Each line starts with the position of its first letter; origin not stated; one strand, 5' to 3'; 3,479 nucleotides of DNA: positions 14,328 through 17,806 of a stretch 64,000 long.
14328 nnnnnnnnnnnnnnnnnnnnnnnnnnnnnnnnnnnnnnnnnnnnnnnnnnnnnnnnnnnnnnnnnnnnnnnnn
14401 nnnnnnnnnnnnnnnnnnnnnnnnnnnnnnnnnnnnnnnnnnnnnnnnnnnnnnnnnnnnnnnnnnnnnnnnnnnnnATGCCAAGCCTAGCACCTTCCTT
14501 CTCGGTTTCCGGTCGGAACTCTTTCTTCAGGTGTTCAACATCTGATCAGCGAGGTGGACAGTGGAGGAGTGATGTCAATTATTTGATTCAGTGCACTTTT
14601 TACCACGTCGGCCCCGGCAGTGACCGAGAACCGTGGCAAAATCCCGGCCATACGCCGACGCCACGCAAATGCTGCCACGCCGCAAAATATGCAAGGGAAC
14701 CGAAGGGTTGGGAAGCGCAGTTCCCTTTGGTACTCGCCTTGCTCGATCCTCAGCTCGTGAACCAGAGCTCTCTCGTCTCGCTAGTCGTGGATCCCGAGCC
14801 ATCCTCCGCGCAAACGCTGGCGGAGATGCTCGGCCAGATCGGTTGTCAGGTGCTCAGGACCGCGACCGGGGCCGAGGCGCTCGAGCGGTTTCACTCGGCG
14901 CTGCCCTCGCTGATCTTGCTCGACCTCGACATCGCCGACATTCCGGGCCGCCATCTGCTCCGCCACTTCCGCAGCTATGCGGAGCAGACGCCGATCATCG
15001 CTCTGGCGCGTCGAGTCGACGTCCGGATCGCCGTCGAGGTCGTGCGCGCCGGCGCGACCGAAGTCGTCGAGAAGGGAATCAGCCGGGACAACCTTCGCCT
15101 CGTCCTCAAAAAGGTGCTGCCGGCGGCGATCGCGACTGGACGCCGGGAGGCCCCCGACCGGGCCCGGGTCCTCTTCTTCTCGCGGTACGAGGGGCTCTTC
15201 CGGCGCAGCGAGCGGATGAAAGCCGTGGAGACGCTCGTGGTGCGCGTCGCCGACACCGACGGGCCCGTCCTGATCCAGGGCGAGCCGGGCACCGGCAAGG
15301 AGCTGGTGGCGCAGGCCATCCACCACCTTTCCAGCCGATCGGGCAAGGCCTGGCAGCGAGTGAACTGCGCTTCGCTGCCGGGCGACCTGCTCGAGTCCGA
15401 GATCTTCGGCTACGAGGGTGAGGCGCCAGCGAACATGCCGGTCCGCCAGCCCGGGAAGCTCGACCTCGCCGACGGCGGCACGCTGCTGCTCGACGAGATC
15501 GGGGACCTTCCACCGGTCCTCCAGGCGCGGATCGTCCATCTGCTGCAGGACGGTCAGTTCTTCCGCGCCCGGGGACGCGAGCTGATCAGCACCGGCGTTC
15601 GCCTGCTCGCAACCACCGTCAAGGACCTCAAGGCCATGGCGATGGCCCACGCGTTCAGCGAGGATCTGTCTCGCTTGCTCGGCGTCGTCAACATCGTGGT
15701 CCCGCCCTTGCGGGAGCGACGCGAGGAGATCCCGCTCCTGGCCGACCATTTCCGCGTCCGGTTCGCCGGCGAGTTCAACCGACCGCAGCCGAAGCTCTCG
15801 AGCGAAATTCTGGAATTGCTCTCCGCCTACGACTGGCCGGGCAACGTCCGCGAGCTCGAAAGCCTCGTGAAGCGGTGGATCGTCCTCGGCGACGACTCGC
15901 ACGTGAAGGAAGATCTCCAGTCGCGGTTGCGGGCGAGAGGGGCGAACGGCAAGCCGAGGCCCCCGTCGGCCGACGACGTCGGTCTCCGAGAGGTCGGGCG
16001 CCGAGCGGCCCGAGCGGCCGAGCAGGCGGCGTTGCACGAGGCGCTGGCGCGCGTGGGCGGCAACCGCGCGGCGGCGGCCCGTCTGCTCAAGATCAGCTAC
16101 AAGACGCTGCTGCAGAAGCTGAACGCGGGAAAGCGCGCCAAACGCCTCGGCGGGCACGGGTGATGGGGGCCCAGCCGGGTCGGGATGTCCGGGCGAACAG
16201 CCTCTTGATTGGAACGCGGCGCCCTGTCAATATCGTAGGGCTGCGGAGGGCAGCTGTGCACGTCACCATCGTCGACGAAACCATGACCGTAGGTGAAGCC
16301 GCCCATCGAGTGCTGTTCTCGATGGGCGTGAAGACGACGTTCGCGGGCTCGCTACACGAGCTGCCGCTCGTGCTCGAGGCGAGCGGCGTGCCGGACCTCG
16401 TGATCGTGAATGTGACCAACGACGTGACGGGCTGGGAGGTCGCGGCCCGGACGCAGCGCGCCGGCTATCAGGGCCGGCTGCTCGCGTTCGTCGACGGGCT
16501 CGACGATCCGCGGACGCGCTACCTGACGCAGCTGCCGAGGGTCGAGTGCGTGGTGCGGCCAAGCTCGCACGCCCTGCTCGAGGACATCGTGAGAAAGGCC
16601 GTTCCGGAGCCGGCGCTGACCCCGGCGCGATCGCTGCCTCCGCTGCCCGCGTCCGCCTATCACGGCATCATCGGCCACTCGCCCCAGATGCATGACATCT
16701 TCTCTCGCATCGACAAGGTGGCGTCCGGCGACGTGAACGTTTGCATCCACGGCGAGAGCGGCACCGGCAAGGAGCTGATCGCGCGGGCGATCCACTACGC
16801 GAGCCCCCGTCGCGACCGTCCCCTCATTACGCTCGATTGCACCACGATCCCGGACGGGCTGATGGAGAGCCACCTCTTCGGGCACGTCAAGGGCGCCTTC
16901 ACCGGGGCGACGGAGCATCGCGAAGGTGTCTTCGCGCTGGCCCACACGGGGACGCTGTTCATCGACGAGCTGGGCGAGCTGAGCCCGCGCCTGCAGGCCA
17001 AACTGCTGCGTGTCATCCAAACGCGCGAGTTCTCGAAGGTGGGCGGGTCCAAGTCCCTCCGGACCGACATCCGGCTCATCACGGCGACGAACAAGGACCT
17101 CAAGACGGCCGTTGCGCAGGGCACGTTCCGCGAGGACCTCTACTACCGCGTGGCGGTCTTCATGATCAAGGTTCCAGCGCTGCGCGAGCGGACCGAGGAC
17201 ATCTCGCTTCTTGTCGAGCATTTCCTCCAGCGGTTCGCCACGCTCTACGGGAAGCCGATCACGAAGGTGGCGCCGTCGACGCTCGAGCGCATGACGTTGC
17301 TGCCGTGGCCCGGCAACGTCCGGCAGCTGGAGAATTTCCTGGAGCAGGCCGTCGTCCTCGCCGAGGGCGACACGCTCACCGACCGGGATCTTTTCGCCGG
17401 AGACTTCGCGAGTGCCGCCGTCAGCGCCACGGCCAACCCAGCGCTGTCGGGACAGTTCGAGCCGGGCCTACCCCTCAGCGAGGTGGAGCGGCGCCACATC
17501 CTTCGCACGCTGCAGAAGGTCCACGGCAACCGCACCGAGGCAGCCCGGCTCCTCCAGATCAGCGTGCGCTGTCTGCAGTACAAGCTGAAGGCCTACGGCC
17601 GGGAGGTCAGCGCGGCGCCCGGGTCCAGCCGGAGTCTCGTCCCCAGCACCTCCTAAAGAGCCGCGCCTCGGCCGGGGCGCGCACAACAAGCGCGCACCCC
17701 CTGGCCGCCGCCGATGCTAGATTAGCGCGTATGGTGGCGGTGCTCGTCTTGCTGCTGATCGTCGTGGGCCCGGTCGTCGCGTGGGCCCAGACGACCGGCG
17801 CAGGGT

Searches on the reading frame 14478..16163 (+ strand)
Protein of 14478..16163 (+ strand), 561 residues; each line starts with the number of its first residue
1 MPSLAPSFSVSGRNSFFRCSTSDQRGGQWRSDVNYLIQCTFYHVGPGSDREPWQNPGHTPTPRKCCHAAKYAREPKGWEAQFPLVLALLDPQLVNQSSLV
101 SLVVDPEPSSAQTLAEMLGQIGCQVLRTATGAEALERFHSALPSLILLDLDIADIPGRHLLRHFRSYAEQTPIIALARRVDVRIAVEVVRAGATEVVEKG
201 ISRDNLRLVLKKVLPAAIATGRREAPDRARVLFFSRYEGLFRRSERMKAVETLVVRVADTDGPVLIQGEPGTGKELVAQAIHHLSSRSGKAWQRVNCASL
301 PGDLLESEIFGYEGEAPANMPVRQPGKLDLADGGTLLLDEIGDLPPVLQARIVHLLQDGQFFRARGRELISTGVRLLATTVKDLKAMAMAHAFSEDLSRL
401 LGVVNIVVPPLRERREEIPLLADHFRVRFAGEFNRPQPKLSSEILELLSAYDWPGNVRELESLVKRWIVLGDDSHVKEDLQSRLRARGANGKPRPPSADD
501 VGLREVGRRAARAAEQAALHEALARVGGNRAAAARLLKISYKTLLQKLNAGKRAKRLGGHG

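Call 40: search_protein_families(library=pfam, proteins=[window:14478-16163:+], max_evalue=0.00001)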
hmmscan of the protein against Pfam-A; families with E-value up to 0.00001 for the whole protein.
window:14478-16163:+ (561 aa): 5 families
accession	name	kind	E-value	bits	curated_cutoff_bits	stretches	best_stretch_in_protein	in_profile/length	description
PF00158.32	Sigma54_activat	-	3.3e-42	144.5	20.2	1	242-406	3-167/168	Sigma-54 interaction domain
PF25601.1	AAA_lid_14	-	3.9e-21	75.1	27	1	412-491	1-81/87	AAA+ ATPase lid domain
PF14532.12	Sigma54_activ_2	-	5.1e-19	69.3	25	1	243-411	3-138/138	Sigma-54 interaction domain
PF00072.30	Response_reg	-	2.8e-16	60.1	30.2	1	102-209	2-109/111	Response regulator receiver domain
PF02954.25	HTH_8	-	4.3e-08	33.2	22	1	512-549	3-40/42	Bacterial regulatory protein, Fis family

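Call 68: search_protein_families(library=ncbifam, proteins=[window:14478-16163:+], max_evalue=1e-10)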
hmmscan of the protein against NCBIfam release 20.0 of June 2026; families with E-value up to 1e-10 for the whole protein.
window:14478-16163:+ (561 aa): 28 families (the best 25 are shown)
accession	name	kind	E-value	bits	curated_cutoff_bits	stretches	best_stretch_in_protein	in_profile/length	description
NF008469.0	PRK11361.1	equivalog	6.1e-90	302.1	714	1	101-549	7-452/461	acetoacetate metabolism transcriptional regulator AtoC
TIGR02915.1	PEP_resp_reg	equivalog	2.8e-81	273.7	502.6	1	122-548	20-439/445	PEP-CTERM-box response regulator transcription factor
TIGR01818.1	ntrC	equivalog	1.8e-78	264.4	558.6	1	102-549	2-461/463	nitrogen regulation protein NR(I)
NF007689.0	PRK10365.1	equivalog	5.9e-77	259.3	760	1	101-549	8-440/441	sigma-54-dependent response regulator transcription factor ZraR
NF051870.1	NAssimRespRegNtrX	equivalog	2.7e-75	254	600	1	102-549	5-448/452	nitrogen assimilation response regulator NtrX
NF041552.1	TF_PrdR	equivalog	9.7e-72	242.1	795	1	240-549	269-574/577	sigma-54 dependent transcriptional regulator PrdR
TIGR01817.1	nifA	equivalog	6.2e-70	236.5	528.85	1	238-480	196-437/534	nif-specific transcriptional activator NifA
NF041946.1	LuxO_transreg_Vib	equivalog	6.7e-68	229.6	800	1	111-550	9-459/463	quorum-sensing sigma-54 dependent transcriptional regulator LuxO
NF050807.1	TransRegFlbDCaul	equivalog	2.7e-67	227.6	750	1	120-550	22-437/454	sigma-54-dependent transcriptional regulator FlbD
NF003451.0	PRK05022.1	equivalog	3e-64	217.6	476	1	240-545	192-502/512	nitric oxide reductase transcriptional regulator NorR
NF011958.0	PRK15429.1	equivalog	3e-62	211.2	830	1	240-548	381-681/692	formate hydrogenlyase transcriptional activator FlhA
TIGR02974.1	phageshock_pspF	equivalog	5.1e-62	210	443.55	1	244-469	5-231/336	phage shock protein operon transcriptional activator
NF008176.1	PRK10923.1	equivalog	4.4e-61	206.9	620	1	102-525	7-428/469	nitrogen regulation protein NR(I)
NF038308.1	RNA_repair_RtcR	equivalog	4.9e-60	203.9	650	1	238-554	180-513/530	RNA repair transcriptional activator RtcR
TIGR02329.1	propionate_PrpR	equivalog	1.4e-58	198.9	499.2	1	202-550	171-526/526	propionate catabolism operon regulatory protein PrpR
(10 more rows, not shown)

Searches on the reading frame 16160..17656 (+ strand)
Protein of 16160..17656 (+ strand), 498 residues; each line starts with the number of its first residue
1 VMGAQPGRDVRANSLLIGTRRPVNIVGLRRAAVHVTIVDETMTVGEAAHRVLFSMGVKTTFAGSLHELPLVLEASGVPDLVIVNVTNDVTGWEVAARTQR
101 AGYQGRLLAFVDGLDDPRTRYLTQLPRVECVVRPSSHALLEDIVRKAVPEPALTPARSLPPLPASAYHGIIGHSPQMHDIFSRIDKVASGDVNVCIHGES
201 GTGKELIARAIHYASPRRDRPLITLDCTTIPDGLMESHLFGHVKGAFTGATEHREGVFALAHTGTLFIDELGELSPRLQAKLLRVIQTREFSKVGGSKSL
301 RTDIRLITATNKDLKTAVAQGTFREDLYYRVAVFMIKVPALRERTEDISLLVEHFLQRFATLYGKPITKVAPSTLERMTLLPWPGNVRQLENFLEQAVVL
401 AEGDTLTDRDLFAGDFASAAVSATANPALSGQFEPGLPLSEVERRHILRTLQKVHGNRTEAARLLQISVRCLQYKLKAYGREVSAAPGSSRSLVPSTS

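Call 68: search_protein_families(library=ncbifam, proteins=[window:16160-17656:+], max_evalue=1e-10)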
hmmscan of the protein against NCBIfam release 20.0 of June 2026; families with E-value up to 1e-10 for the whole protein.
window:16160-17656:+ (498 aa): 25 families
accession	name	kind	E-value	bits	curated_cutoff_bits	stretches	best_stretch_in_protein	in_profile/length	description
TIGR01817.1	nifA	equivalog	5.1e-105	352.2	528.85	1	167-482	195-530/534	nif-specific transcriptional activator NifA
NF008469.0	PRK11361.1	equivalog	2.6e-104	349.5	714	1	167-482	142-457/461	acetoacetate metabolism transcriptional regulator AtoC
NF007689.0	PRK10365.1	equivalog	1.6e-94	317.2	760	1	133-476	106-439/441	sigma-54-dependent response regulator transcription factor ZraR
NF050807.1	TransRegFlbDCaul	equivalog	3.5e-94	316.2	750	1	168-486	118-445/454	sigma-54-dependent transcriptional regulator FlbD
NF038308.1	RNA_repair_RtcR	equivalog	1.8e-93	314.2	650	1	167-482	179-519/530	RNA repair transcriptional activator RtcR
NF003451.0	PRK05022.1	equivalog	2.9e-93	313.3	476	1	168-472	190-501/512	nitric oxide reductase transcriptional regulator NorR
TIGR02915.1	PEP_resp_reg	equivalog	1.3e-91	307.7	502.6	1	164-472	135-435/445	PEP-CTERM-box response regulator transcription factor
NF041552.1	TF_PrdR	equivalog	6.1e-91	305.5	795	1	166-480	265-577/577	sigma-54 dependent transcriptional regulator PrdR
TIGR01818.1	ntrC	equivalog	7.1e-90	302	558.6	1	144-477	110-461/463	nitrogen regulation protein NR(I)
NF041906.1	V4R_TF_MobR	exception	4.5e-86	289.5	999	1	171-478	235-543/544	phenol degradation transcriptional regulator MobR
NF041946.1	LuxO_transreg_Vib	equivalog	2.4e-85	287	800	1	164-479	129-460/463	quorum-sensing sigma-54 dependent transcriptional regulator LuxO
NF011958.0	PRK15429.1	equivalog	2.8e-82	277.4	830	1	165-480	376-685/692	formate hydrogenlyase transcriptional activator FlhA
NF011695.0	PRK15115.1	equivalog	9.9e-79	265.1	763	1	167-476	134-432/445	two-component system response regulator GlrR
TIGR02974.1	phageshock_pspF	equivalog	8.7e-76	255.3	443.55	1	170-420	1-252/336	phage shock protein operon transcriptional activator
NF008085.0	PRK10820.1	equivalog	8.2e-75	252.4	576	1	165-480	201-511/520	transcriptional regulator TyrR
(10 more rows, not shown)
